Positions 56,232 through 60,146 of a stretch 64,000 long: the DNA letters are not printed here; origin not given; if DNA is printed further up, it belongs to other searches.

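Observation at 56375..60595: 200-bp direct repeats 4020 bp apart bracketing the body of the propeller-lipoprotein gene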

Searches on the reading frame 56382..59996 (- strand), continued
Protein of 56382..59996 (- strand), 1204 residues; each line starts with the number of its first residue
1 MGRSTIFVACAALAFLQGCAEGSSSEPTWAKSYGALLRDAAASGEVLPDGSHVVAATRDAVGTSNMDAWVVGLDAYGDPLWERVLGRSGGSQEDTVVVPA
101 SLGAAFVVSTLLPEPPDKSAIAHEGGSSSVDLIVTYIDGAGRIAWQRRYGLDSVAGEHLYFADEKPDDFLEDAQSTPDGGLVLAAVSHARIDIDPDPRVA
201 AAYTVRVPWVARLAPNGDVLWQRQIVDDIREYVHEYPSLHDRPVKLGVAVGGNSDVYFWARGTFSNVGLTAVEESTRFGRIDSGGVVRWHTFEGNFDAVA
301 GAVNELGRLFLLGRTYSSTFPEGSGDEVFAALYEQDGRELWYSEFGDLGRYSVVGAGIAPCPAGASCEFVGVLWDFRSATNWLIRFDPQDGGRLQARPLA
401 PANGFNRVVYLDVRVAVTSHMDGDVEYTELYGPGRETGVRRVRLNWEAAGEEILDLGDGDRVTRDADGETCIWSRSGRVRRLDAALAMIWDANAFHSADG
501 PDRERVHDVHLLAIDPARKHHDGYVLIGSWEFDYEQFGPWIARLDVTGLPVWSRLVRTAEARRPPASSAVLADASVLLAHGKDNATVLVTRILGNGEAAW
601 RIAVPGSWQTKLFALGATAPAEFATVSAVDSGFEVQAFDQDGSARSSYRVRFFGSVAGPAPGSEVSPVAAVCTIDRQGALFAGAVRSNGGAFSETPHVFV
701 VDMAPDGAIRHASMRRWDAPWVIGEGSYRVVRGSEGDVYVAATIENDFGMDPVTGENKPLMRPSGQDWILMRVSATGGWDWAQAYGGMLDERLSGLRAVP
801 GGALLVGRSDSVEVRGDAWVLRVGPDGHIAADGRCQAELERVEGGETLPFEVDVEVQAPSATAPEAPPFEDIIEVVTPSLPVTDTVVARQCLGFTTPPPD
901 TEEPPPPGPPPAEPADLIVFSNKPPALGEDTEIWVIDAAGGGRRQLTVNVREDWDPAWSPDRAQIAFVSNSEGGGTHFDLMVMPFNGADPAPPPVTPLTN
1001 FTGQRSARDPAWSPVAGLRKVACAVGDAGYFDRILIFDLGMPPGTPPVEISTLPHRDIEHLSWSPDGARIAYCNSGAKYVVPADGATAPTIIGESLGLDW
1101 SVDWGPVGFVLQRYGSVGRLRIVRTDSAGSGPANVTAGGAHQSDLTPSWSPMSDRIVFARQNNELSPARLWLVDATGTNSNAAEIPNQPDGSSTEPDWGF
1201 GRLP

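Call 46: search_protein_families(library=ncbifam, proteins=[window:56385-59996:-], max_evalue=0.01)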
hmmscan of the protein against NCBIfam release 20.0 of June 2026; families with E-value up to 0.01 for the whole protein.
window:56385-59996:- (1204 aa): 4 families
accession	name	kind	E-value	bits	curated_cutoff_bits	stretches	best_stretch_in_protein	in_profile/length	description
TIGR02800.1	propeller_TolB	equivalog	4e-13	49.1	343.15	2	930-1075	258-385/418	Tol-Pal system beta propeller repeat protein TolB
NF002183.0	PRK01029.1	equivalog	5.2e-07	29.1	405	1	956-1074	236-345/429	Tol-Pal system protein TolB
NF053518.1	DipepPtdsDpp5Prph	equivalog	6.1e-07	28.3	900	0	930-975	41-86/655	dipeptidyl-peptidase Dpp5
NF033523.0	lasso_peptidase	equivalog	0.00019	20.3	400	0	929-994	110-187/638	Atxe2 family lasso peptide isopeptidase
